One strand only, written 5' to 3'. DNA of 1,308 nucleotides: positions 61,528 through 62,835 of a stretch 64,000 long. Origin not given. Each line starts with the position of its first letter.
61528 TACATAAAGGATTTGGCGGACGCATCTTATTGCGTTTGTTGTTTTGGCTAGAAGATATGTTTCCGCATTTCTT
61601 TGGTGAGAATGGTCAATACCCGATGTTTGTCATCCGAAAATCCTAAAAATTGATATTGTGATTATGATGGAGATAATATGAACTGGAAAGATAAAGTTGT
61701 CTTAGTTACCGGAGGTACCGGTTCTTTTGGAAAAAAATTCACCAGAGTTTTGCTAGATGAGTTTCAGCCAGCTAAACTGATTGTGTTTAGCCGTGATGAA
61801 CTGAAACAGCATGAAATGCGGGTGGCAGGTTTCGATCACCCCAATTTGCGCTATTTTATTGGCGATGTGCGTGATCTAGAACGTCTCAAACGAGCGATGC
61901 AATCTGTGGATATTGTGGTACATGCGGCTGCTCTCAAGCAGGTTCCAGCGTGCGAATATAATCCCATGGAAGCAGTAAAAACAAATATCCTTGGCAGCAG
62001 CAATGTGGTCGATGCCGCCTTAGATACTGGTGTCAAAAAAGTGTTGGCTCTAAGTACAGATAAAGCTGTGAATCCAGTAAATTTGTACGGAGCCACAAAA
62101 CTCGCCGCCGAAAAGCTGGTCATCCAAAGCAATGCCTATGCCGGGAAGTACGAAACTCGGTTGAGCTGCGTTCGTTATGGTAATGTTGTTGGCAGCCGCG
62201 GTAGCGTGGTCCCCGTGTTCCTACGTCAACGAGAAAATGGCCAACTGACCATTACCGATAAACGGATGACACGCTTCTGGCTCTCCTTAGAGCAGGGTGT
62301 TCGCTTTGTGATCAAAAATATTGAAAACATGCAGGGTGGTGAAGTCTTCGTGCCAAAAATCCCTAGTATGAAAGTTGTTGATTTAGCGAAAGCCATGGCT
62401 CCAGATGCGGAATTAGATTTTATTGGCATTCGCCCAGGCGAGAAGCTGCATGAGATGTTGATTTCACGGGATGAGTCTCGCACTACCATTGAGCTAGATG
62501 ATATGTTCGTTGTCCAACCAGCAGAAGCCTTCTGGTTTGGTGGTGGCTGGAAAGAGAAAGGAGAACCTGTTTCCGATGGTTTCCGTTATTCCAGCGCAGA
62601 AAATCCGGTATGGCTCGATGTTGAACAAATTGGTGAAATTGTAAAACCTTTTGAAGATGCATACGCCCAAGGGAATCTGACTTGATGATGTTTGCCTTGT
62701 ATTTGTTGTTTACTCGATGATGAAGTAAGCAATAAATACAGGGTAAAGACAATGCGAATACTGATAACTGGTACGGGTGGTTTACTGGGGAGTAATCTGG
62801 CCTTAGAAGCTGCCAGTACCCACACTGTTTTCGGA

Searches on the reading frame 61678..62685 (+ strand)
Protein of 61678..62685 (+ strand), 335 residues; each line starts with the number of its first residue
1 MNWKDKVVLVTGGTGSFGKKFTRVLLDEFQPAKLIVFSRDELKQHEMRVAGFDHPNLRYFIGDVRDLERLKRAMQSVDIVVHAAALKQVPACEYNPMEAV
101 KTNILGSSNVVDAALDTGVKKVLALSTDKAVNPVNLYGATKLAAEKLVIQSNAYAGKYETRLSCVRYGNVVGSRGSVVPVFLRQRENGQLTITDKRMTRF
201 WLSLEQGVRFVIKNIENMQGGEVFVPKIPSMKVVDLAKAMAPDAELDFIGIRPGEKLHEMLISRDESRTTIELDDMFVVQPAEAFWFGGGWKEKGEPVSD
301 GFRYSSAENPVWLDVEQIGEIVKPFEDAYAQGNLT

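Call 28: find_encoding_contigs(protein=window:61678-62685:+, flank=10000, max_places=4)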
Protein window:61678-62685:+ (335 aa): 24 contigs read that carry it; 3 places shown.
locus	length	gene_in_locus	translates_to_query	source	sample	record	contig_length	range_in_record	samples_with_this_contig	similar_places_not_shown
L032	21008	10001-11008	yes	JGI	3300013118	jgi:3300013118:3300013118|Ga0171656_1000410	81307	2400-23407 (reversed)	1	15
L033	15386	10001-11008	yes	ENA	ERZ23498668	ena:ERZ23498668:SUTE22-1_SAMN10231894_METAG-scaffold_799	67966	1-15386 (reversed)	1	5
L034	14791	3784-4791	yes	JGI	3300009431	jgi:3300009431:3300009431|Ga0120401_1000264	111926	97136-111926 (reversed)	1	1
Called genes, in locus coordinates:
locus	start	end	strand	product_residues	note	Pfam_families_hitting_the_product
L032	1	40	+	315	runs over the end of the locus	PF13489:Methyltransf_23, PF07021:MetW (weak), PF08241:Methyltransf_11, PF08242:Methyltransf_12, PF13649:Methyltransf_25, PF13847:Methyltransf_31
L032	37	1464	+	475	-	PF00890:FAD_binding_2 (faint), PF01266:DAO (weak), PF13450:NAD_binding_8, PF01593:Amino_oxidase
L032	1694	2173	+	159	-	PF01047:MarR (weak), PF12802:MarR_2 (weak), PF13412:HTH_24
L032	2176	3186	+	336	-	PF01073:3Beta_HSD, PF01370:Epimerase, PF02719:Polysacc_synt_2 (weak), PF04321:RmlD_sub_bind, PF16363:GDP_Man_Dehyd, PF07993:NAD_binding_4 (weak)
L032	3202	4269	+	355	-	PF01370:Epimerase, PF04321:RmlD_sub_bind, PF16363:GDP_Man_Dehyd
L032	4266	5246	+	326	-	PF01370:Epimerase, PF04321:RmlD_sub_bind (weak), PF16363:GDP_Man_Dehyd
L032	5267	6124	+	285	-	PF01061:ABC2_membrane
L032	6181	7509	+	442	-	PF00005:ABC_tran, PF13304:AAA_21 (faint), PF14524:Wzt_C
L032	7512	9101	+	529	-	-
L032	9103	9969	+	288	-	PF08241:Methyltransf_11, PF13649:Methyltransf_25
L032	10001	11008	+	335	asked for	PF00106:adh_short (weak), PF01073:3Beta_HSD, PF01370:Epimerase, PF02719:Polysacc_synt_2, PF04321:RmlD_sub_bind, PF05368:NmrA, PF16363:GDP_Man_Dehyd, PF13460:NAD_binding_10, +1 more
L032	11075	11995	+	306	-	PF01370:Epimerase, PF02719:Polysacc_synt_2 (weak), PF04321:RmlD_sub_bind, PF07993:NAD_binding_4 (faint), PF16363:GDP_Man_Dehyd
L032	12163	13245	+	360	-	PF03102:NeuB, PF08666:SAF (weak)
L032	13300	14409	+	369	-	PF13439:Glyco_transf_4, PF13477:Glyco_trans_4_2, PF13579:Glyco_trans_4_4, PF20706:GT4-conflict (weak), PF00534:Glycos_transf_1, PF13692:Glyco_trans_1_4, PF13524:Glyco_trans_1_2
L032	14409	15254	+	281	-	PF05175:MTS (weak), PF13649:Methyltransf_25 (faint)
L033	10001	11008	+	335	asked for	PF00106:adh_short (weak), PF01073:3Beta_HSD, PF01370:Epimerase, PF02719:Polysacc_synt_2, PF04321:RmlD_sub_bind, PF05368:NmrA, PF16363:GDP_Man_Dehyd, PF13460:NAD_binding_10, +1 more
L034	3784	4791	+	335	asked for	PF00106:adh_short (weak), PF01073:3Beta_HSD, PF01370:Epimerase, PF02719:Polysacc_synt_2, PF04321:RmlD_sub_bind, PF05368:NmrA, PF16363:GDP_Man_Dehyd, PF13460:NAD_binding_10, +1 more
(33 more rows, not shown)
